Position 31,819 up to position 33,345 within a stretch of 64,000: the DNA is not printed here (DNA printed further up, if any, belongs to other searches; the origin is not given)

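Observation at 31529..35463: Minus-strand GDP-mannose 4,6-dehydratase operon with a zinc-ribbon sugar C-methyltransferase: a candidate GDP-linked branched-chain 6-deoxyhexose pathway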

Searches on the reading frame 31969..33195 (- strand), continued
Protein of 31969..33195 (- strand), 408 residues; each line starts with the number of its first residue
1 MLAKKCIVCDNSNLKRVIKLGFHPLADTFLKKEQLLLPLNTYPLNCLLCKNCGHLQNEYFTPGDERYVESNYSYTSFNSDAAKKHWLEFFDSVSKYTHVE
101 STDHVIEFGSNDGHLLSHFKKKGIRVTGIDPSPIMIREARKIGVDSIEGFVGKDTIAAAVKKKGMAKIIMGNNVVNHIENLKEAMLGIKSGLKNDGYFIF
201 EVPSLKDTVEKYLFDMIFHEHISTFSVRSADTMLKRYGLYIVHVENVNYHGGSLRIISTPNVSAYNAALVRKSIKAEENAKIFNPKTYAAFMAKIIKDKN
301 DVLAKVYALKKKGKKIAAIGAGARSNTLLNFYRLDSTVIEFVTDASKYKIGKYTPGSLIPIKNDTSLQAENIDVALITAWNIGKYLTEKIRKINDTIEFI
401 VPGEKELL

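Call 13: find_homologous_proteins(query=window:31969-33195:-, max_evalue=1e-20)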
Query window:31969-33195:- (408 aa): 3536 proteins with E <= 1e-20 among 8000 candidates; the best 120 are listed.
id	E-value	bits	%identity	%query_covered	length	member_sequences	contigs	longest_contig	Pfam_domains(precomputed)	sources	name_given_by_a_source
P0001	2.9e-270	914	100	100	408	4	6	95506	PF13847.13,PF13489.13,PF08421.17,PF13649.13,PF08484.18,PF08241.19,PF08242.19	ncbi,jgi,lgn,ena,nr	ncbi:MAG TPA: class I SAM-dependent methyltransferase [Patescibacteria group bacterium]|nr:class I S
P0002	8.1e-249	843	91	100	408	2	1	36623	PF13847.13,PF13489.13,PF08421.17,PF13649.13,PF08484.18,PF08241.19,PF08242.19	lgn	-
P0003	1.7e-246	836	90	100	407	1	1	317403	PF13847.13,PF13489.13,PF08421.17,PF13649.13,PF08484.18,PF08241.19,PF08242.19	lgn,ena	-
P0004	2.7e-242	822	88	100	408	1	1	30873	PF13847.13,PF13489.13,PF08421.17,PF13649.13,PF08484.18,PF08241.19,PF08242.19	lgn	-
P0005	1.4e-236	803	87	100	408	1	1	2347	PF13847.13,PF13489.13,PF08421.17,PF13649.13,PF08484.18,PF08241.19,PF08242.19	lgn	-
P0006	5.5e-215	732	79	100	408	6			PF13847.13,PF13489.13,PF08421.17,PF13649.13,PF08484.18,PF08241.19,PF08242.19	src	-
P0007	4.5e-196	670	74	99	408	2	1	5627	PF13489.13,PF08421.17,PF08484.18,PF08241.19,PF08242.19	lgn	-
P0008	1.3e-195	668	73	99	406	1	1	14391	PF13847.13,PF13489.13,PF08421.17,PF13649.13,PF08484.18,PF08241.19,PF08242.19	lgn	-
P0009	2.8e-195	667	72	100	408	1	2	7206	PF13489.13,PF08421.17,PF08484.18,PF08241.19,PF08242.19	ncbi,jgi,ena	-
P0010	5.7e-195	666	73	99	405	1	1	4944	PF13847.13,PF13489.13,PF08421.17,PF13649.13,PF08484.18,PF08241.19,PF08242.19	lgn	-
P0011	1.1e-193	662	74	99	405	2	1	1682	PF13847.13,PF13489.13,PF08421.17,PF13649.13,PF08484.18,PF08241.19,PF08242.19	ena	-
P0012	1.6e-193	661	73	99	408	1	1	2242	PF13489.13,PF08421.17,PF08484.18,PF08241.19,PF08242.19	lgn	-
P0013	2.3e-193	661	73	99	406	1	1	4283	PF13847.13,PF13489.13,PF08421.17,PF13649.13,PF08484.18,PF08241.19,PF08242.19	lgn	-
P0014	9.2e-193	659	72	100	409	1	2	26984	PF13847.13,PF13489.13,PF08421.17,PF13649.13,PF08484.18,PF08241.19,PF08242.19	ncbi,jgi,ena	-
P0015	1.9e-192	658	71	99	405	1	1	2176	PF13847.13,PF13489.13,PF08421.17,PF13649.13,PF08484.18,PF08241.19,PF08242.19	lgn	-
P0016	2.1e-192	658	72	99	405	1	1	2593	PF13847.13,PF13489.13,PF08421.17,PF13649.13,PF08484.18,PF08241.19,PF08242.19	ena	-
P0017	6.8e-192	656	72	99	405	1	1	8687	PF13847.13,PF13489.13,PF08421.17,PF13649.13,PF08484.18,PF08241.19,PF08242.19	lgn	-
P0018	6.5e-191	653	72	100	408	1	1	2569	PF13489.13,PF08421.17,PF08484.18,PF08241.19,PF08242.19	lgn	-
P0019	9.8e-191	652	71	100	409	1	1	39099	PF13847.13,PF13489.13,PF08421.17,PF13649.13,PF08484.18,PF08241.19,PF08242.19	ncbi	-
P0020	1.4e-190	652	72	100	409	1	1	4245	PF13489.13,PF08421.17,PF08484.18,PF08241.19,PF08242.19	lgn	-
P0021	2.3e-190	651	71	100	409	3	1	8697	PF13847.13,PF13489.13,PF08421.17,PF13649.13,PF08484.18,PF08241.19,PF08242.19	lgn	-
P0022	7.4e-190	649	71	100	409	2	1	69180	PF13847.13,PF13489.13,PF08421.17,PF13649.13,PF08484.18,PF08241.19,PF08242.19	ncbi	-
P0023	7.7e-190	649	71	99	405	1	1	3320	PF13847.13,PF13489.13,PF08421.17,PF13649.13,PF08484.18,PF08241.19,PF08242.19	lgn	-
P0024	1.2e-189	648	70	100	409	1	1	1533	PF13847.13,PF13489.13,PF08421.17,PF13649.13,PF08484.18,PF08241.19,PF08242.19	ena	-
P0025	2.1e-189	648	70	99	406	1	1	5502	PF13489.13,PF08421.17,PF08484.18,PF08241.19,PF08242.19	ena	-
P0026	3.2e-189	647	70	100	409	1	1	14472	PF13847.13,PF13489.13,PF08421.17,PF13649.13,PF08484.18,PF08241.19,PF08242.19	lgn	-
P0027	1.2e-188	645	70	100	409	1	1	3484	PF13489.13,PF08421.17,PF13649.13,PF08484.18,PF08241.19,PF08242.19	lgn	-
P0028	4.0e-188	643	70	100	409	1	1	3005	PF13489.13,PF08421.17,PF08484.18,PF08241.19,PF08242.19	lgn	-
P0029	8.2e-188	642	70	99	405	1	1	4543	PF13847.13,PF13489.13,PF08421.17,PF13649.13,PF08484.18,PF08241.19,PF08242.19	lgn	-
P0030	1.4e-187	642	71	99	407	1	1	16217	PF13489.13,PF08421.17,PF08484.18,PF08241.19,PF08242.19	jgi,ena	-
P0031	1.9e-187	641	69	100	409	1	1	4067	PF13489.13,PF08421.17,PF08484.18,PF08241.19,PF08242.19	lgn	-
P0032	4.0e-187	640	69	99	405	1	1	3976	PF13847.13,PF13489.13,PF08421.17,PF13649.13,PF08484.18,PF08241.19,PF08242.19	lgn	-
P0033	4.2e-187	640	71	100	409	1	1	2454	PF13847.13,PF13489.13,PF08421.17,PF13649.13,PF08484.18,PF08241.19,PF08242.19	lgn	-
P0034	4.6e-187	640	70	100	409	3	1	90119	PF13847.13,PF13489.13,PF08421.17,PF13649.13,PF08484.18,PF08241.19,PF08242.19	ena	-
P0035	4.6e-187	640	70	99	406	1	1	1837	PF13847.13,PF13489.13,PF08421.17,PF13649.13,PF08484.18,PF08241.19,PF08242.19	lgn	-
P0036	5.6e-187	640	69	99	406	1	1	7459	PF13847.13,PF13489.13,PF08421.17,PF13649.13,PF08484.18,PF08241.19,PF08242.19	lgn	-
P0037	1.2e-186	639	70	99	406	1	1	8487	PF13847.13,PF13489.13,PF08421.17,PF13649.13,PF08484.18,PF08241.19,PF08242.19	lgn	-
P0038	4.4e-186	637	69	99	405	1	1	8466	PF13847.13,PF13489.13,PF08421.17,PF13649.13,PF08484.18,PF08241.19,PF08242.19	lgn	-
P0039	4.8e-186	637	69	100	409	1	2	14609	PF13847.13,PF13489.13,PF08421.17,PF13649.13,PF08484.18,PF08241.19,PF08242.19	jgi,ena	-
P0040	9.0e-186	636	70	100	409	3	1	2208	PF13489.13,PF08421.17,PF08484.18,PF08241.19,PF08242.19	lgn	-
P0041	2.4e-185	634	68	100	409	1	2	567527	PF13847.13,PF13489.13,PF08421.17,PF13649.13,PF08484.18,PF08241.19,PF08242.19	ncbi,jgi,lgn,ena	-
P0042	2.7e-184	631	69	99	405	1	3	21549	PF13489.13,PF08421.17,PF08484.18,PF08241.19,PF08242.19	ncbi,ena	-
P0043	3.2e-184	631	69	99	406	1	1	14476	PF13847.13,PF13489.13,PF08421.17,PF13649.13,PF08484.18,PF08241.19,PF08242.19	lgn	-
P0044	6.4e-184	630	69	99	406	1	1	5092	PF13847.13,PF13489.13,PF08421.17,PF13649.13,PF08484.18,PF08241.19,PF08242.19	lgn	-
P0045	8.0e-183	626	69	100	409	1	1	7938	PF13489.13,PF08421.17,PF08484.18,PF08241.19,PF08242.19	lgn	-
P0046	1.2e-182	625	67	100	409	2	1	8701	PF13847.13,PF13489.13,PF08421.17,PF13649.13,PF08484.18,PF08241.19,PF08242.19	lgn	-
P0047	2.8e-182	624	69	100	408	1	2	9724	PF13847.13,PF13489.13,PF08421.17,PF13649.13,PF08484.18,PF08241.19,PF08242.19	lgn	-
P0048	4.2e-182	624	67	100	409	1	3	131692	PF13489.13,PF08421.17,PF13649.13,PF08484.18,PF08241.19,PF08242.19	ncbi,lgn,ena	-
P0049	9.4e-181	619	67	100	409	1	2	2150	PF13847.13,PF13489.13,PF08421.17,PF13649.13,PF08484.18,PF08241.19,PF08242.19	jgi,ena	-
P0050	1.2e-180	619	68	100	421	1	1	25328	PF13847.13,PF13489.13,PF08421.17,PF08484.18,PF08241.19,PF08242.19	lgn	-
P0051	4.4e-180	617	68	100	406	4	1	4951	PF13847.13,PF13489.13,PF08421.17,PF08484.18,PF08241.19,PF08242.19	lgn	-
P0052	2.0e-177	608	67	99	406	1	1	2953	PF13847.13,PF13489.13,PF08421.17,PF13649.13,PF08484.18,PF08241.19,PF08242.19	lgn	-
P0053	1.3e-175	602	66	99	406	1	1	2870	PF13489.13,PF08421.17,PF08484.18,PF08241.19,PF08242.19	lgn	-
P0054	2.3e-175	601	67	99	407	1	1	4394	PF13847.13,PF13489.13,PF08421.17,PF13649.13,PF08484.18,PF08241.19,PF08242.19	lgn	-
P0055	2.4e-175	601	66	99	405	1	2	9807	PF13489.13,PF08421.17,PF08484.18,PF08241.19,PF08242.19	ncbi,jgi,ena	-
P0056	5.8e-175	600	67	99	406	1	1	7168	PF13847.13,PF13489.13,PF08421.17,PF13649.13,PF08484.18,PF08241.19,PF08242.19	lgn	-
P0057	8.9e-175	599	67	99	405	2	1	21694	PF13847.13,PF13489.13,PF08421.17,PF13649.13,PF08484.18,PF08241.19,PF08242.19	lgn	-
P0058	2.0e-174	598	67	99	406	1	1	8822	PF13847.13,PF13489.13,PF08421.17,PF13649.13,PF08484.18,PF08241.19,PF08242.19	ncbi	-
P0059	3.3e-174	598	66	99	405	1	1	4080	PF13847.13,PF13489.13,PF08421.17,PF13649.13,PF08484.18,PF08241.19,PF08242.19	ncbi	-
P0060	1.1e-173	596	65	99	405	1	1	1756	PF13847.13,PF13489.13,PF08421.17,PF13649.13,PF08484.18,PF08241.19,PF08242.19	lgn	-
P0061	1.3e-172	592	66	99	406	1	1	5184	PF13847.13,PF13489.13,PF08421.17,PF13649.13,PF08484.18,PF08241.19,PF08242.19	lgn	-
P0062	4.9e-172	590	65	99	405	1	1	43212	PF13847.13,PF13489.13,PF08421.17,PF13649.13,PF08484.18,PF08241.19,PF08242.19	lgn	-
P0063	1.6e-171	589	64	99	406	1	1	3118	PF13489.13,PF08421.17,PF08484.18,PF08241.19,PF08242.19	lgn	-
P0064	1.8e-171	589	65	99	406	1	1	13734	PF13489.13,PF08421.17,PF08484.18,PF08241.19,PF08242.19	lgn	-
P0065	1.0e-170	586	61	99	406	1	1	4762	PF13489.13,PF08421.17,PF08484.18,PF08242.19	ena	-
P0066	1.8e-170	585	65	99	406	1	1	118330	PF13489.13,PF08421.17,PF13649.13,PF08484.18,PF08241.19,PF08242.19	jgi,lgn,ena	-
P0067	3.9e-170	584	63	99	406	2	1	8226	PF13489.13,PF08421.17,PF08484.18,PF08242.19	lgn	-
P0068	7.8e-170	583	65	99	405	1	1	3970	PF13847.13,PF13489.13,PF08421.17,PF13649.13,PF08484.18,PF08241.19,PF08242.19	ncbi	-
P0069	8.4e-170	583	65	99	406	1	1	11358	PF13847.13,PF13489.13,PF08421.17,PF13649.13,PF08484.18,PF08241.19,PF08242.19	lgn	-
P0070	2.0e-168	579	64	99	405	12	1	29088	PF13847.13,PF13489.13,PF08421.17,PF13649.13,PF08484.18,PF08241.19,PF08242.19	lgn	-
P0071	5.4e-168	577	63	99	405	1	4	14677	PF13847.13,PF13489.13,PF08421.17,PF08484.18,PF08241.19,PF08242.19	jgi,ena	-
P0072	3.2e-167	575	62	99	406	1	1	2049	PF13489.13,PF08421.17,PF08484.18,PF08241.19,PF08242.19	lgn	-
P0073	3.4e-167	575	64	99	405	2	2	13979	PF13847.13,PF13489.13,PF08421.17,PF13649.13,PF08484.18,PF08241.19,PF08242.19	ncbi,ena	-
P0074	5.4e-167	574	64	99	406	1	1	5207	PF13489.13,PF08421.17,PF08484.18,PF08241.19,PF08242.19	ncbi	-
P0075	2.3e-166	572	62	99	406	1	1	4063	PF13489.13,PF08421.17,PF08484.18,PF08241.19,PF08242.19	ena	-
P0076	1.4e-164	566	65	99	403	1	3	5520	PF13489.13,PF08421.17,PF13649.13,PF08484.18,PF08241.19,PF08242.19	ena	-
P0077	1.8e-164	566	63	99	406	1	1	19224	PF13489.13,PF08421.17,PF08484.18,PF08241.19,PF08242.19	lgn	-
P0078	3.0e-162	558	64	95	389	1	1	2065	PF13489.13,PF08421.17,PF08484.18,PF08241.19,PF08242.19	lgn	-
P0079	3.7e-158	545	60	99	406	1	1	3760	PF13489.13,PF08421.17,PF08484.18,PF08241.19,PF08242.19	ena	-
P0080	1.9e-157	542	60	99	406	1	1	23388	PF13847.13,PF13489.13,PF08421.17,PF08484.18,PF08241.19,PF08242.19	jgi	jgi:SAM-dependent methyltransferase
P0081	3.1e-157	542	58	99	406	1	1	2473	PF13847.13,PF13489.13,PF08421.17,PF13649.13,PF08484.18,PF08241.19,PF08242.19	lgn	-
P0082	2.9e-155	535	59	99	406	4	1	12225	PF13489.13,PF08421.17,PF08484.18,PF08242.19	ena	-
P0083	7.2e-155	534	58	100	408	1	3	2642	PF13489.13,PF08421.17,PF08484.18,PF08242.19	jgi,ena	-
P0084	7.8e-155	534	58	99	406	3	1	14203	PF13489.13,PF08421.17,PF13649.13,PF08484.18,PF08241.19,PF08242.19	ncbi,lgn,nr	ncbi:MAG: class I SAM-dependent methyltransferase [Candidatus Nealsonbacteria bacterium]|nr:class I 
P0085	2.7e-154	532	59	99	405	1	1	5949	PF13489.13,PF08421.17,PF08484.18,PF08242.19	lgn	-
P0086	5.3e-154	531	58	99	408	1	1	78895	PF13489.13,PF08421.17,PF08484.18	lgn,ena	-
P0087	1.1e-153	530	59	99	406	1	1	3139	PF13489.13,PF08421.17,PF08484.18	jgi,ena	-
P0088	3.4e-153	528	60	99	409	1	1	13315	PF13489.13,PF08421.17,PF08484.18,PF08242.19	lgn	-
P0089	9.2e-153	527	59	99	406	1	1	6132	PF13847.13,PF13489.13,PF08421.17,PF13649.13,PF08484.18,PF08241.19,PF08242.19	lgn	-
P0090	3.3e-152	525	57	99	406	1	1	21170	PF13847.13,PF13489.13,PF08421.17,PF08484.18,PF08241.19,PF08242.19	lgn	-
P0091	1.2e-151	523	59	99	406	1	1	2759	PF13489.13,PF08421.17,PF13649.13,PF08484.18,PF08241.19,PF08242.19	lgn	-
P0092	6.8e-151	521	59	99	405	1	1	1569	PF13489.13,PF08421.17,PF08484.18,PF08242.19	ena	-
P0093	1.5e-150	520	57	99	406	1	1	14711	PF13489.13,PF08421.17,PF13649.13,PF08484.18,PF08241.19,PF08242.19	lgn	-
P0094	2.7e-150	519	57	99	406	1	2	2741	PF13847.13,PF13489.13,PF08421.17,PF13649.13,PF08484.18,PF08241.19,PF08242.19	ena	-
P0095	4.4e-150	518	57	99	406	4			PF13489.13,PF08421.17,PF08484.18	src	-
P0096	4.6e-150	518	58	99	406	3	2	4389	PF13489.13,PF08421.17,PF08484.18,PF08241.19,PF08242.19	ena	-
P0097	1.8e-149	516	57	99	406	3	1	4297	PF13489.13,PF08421.17,PF08484.18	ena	-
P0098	1.4e-147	510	56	99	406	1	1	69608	PF13847.13,PF13489.13,PF08421.17,PF08484.18,PF08241.19,PF08242.19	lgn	-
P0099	2.1e-147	509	56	99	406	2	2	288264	PF13847.13,PF13489.13,PF08421.17,PF08484.18,PF08241.19,PF08242.19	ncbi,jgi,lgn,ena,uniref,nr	ncbi:MAG: hypothetical protein COV29_02040 [Candidatus Yanofskybacteria bacterium CG10_big_fil_rev_8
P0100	3.4e-146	505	65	86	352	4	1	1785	PF13489.13,PF08421.17,PF13649.13,PF08484.18,PF08241.19,PF08242.19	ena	-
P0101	7.9e-145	501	57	99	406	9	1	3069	PF13489.13,PF08421.17,PF13649.13,PF08484.18,PF08241.19,PF08242.19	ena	-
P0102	2.8e-144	499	56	99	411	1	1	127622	PF13847.13,PF13489.13,PF08421.17,PF08484.18,PF08241.19,PF08242.19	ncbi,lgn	-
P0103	3.7e-141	489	56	99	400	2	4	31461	PF13847.13,PF13489.13,PF08421.17,PF13649.13,PF08484.18,PF08241.19,PF08242.19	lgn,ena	-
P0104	1.5e-140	487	58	94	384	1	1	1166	PF13489.13,PF08421.17,PF08484.18,PF08242.19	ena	-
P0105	2.3e-140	486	55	99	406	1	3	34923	PF13847.13,PF13489.13,PF08421.17,PF13649.13,PF08484.18,PF08241.19,PF08242.19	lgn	-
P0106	7.5e-140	484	54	100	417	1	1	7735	PF13847.13,PF13489.13,PF08421.17,PF13649.13,PF08484.18,PF08241.19,PF08242.19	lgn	-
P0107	4.9e-139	482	54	100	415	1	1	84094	PF13489.13,PF08421.17,PF08484.18,PF08241.19,PF08242.19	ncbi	-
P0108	1.4e-137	477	53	99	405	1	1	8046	PF13489.13,PF08421.17,PF08484.18,PF08242.19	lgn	-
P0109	4.5e-137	475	52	99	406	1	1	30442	PF13847.13,PF13489.13,PF08421.17,PF13649.13,PF08484.18,PF08241.19,PF08242.19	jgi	-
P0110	1.0e-136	474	68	79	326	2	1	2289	PF13847.13,PF13489.13,PF08484.18,PF08241.19,PF08242.19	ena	-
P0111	2.7e-133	463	53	99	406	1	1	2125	PF13847.13,PF13489.13,PF08421.17,PF13649.13,PF08484.18,PF08241.19,PF08242.19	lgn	-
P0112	3.1e-132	459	55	91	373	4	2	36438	PF13489.13,PF08421.17,PF08484.18,PF08241.19,PF08242.19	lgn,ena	-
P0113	2.7e-130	453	75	69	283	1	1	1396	PF13489.13,PF08484.18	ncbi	-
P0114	4.1e-129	449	52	99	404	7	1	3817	PF13489.13,PF08421.17,PF08484.18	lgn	-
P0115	1.8e-128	447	51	99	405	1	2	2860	PF13489.13,PF08421.17,PF08484.18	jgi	jgi:SAM-dependent methyltransferase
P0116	2.8e-128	446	51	99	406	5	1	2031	PF13489.13,PF08421.17,PF08484.18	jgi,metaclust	metaclust:\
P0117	5.8e-126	439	50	99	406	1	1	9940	PF13489.13,PF08421.17,PF08484.18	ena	-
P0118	2.0e-121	424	49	99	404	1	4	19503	PF13489.13,PF08421.17,PF08484.18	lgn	-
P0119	2.1e-120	420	49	99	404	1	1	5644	PF13489.13,PF08421.17,PF08484.18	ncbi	-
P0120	7.6e-113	396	53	84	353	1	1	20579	PF13847.13,PF13489.13,PF13649.13,PF08484.18,PF08241.19,PF08242.19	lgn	-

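Call 21: find_related_loci(query=A1, collection=genome_contigs, flank=10000)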
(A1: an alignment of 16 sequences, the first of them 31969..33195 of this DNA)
Query A1 (408 aa) in genome_contigs; peptide patterns used: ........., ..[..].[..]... (x = any residue, [..] = any of these).
600 stretches matched a pattern (row limit reached: there are more); 597 encode a relative of the query (tblastn E <= 1e-3); the best 80 are kept; 80 distinct loci.
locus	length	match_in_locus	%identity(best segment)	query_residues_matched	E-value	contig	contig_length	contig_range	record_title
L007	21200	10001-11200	36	1-402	9e-76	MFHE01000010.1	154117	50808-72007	MAG: Candidatus Giovannonibacteria bacterium RIFCSPHIGHO2_01_FULL_45_24 rifcsphigho2_01_scaffold_583, whole genome shotg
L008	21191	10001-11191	36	6-402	1e-70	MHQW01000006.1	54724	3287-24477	MAG: Candidatus Sungbacteria bacterium RIFCSPLOWO2_02_FULL_51_17 rifcsplowo2_02_scaffold_1241, whole genome shotgun sequ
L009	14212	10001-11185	35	4-402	6e-69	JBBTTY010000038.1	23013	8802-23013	MAG: Patescibacteria group bacterium isolate H51-bin043_1 H51_bin043_1_000000000038, whole genome shotgun sequence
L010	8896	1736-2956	34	1-407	1e-68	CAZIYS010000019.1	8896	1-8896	MAG TPA_asm: uncultured Gammaproteobacteria bacterium isolate SRP302447_co1_778 genome assembly, contig: NODE_21109_leng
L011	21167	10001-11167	31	5-395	3e-68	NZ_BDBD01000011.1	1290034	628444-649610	Nocardia coubleae NBRC 108252, whole genome shotgun sequence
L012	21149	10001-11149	32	6-389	3e-68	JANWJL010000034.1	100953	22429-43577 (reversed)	MAG: Candidatus Microgenomates bacterium isolate CRAIB_MAG66 c_000000103786, whole genome shotgun sequence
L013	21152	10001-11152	33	5-389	4e-68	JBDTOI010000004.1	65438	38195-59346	MAG: Pyrinomonadaceae bacterium isolate cluster3_bin.170 NODE_939_length_65438_cov_8.746738, whole genome shotgun sequen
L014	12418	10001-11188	32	5-402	3e-67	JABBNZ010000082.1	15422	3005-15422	MAG: Proteobacteria bacterium isolate G2_26 NODE_2079_length_15422_cov_6.7999, whole genome shotgun sequence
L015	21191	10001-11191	32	5-402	3e-67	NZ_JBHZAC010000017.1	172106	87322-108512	Nocardia sp. NPDC059240 NPDC059240_T44_E8.ctg-0017, whole genome shotgun sequence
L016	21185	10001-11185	33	6-402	4e-67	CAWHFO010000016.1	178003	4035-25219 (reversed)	MAG: uncultured Alphaproteobacteria bacterium isolate MFD00822.bin.2.182 genome assembly, contig: contig_124241, whole g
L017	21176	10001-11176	35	4-395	6e-67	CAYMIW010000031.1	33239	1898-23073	MAG TPA_asm: uncultured Syntrophomonadaceae bacterium isolate SRP241326_co4_268 genome assembly, contig: NODE_1917_lengt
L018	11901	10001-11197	33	6-402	6e-67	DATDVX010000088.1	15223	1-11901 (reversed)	MAG TPA_asm: Candidatus Nanoarchaeia archaeon isolate SMAG_U8095 k141_1815079, whole genome shotgun sequence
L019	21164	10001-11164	33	2-390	2e-66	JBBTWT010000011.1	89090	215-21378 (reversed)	MAG: Patescibacteria group bacterium isolate H32-bin019_1 H32_bin019_1_000000000011, whole genome shotgun sequence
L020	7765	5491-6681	33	6-402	6e-67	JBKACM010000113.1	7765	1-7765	MAG: Alphaproteobacteria bacterium isolate XQGS-1 NODE_113_length_7765_cov_5.489334, whole genome shotgun sequence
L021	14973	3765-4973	34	5-403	2e-66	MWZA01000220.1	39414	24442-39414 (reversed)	MAG: Acidobacteria bacterium 5-1 NODE_14_length_39414_cov_6.37463_ID_890, whole genome shotgun sequence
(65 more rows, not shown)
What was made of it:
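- Tried and rejected: genome_contigs scan (call 21).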

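Call 24: find_encoding_contigs(protein=P0041, flank=6000, max_places=1)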
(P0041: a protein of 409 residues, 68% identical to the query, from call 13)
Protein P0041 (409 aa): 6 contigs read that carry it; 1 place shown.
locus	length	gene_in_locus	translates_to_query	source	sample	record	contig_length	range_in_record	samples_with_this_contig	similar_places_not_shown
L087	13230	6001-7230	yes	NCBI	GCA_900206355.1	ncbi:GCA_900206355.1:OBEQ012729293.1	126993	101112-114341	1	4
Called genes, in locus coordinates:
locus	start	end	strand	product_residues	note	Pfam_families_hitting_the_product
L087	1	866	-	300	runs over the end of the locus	PF13489:Methyltransf_23, PF07021:MetW (weak), PF08003:Methyltransf_9, PF13847:Methyltransf_31, PF08241:Methyltransf_11, PF08242:Methyltransf_12, PF13649:Methyltransf_25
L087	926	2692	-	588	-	-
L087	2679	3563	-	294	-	PF00106:adh_short, PF04321:RmlD_sub_bind, PF01073:3Beta_HSD, PF01370:Epimerase, PF02719:Polysacc_synt_2, PF08659:KR, PF13460:NAD_binding_10, PF16363:GDP_Man_Dehyd, +2 more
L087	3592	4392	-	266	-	PF01370:Epimerase, PF04321:RmlD_sub_bind (weak)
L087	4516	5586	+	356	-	PF01370:Epimerase, PF04321:RmlD_sub_bind (weak), PF16363:GDP_Man_Dehyd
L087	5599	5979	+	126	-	-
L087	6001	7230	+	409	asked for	PF08421:Methyltransf_13, PF13489:Methyltransf_23, PF13847:Methyltransf_31 (weak), PF08241:Methyltransf_11, PF08242:Methyltransf_12, PF13649:Methyltransf_25 (weak), PF08484:Methyltransf_14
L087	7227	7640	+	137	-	PF14667:Polysacc_synt_C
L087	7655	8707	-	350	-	PF00535:Glycos_transf_2, PF10111:Glyco_tranf_2_2, PF13641:Glyco_tranf_2_3, PF13506:Glyco_transf_21, PF13632:Glyco_trans_2_3 (weak)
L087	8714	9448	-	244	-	PF05148:Methyltransf_8 (weak), PF01209:Ubie_methyltran, PF13489:Methyltransf_23, PF13847:Methyltransf_31, PF08241:Methyltransf_11, PF08242:Methyltransf_12, PF13649:Methyltransf_25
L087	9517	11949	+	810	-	-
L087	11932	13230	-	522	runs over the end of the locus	-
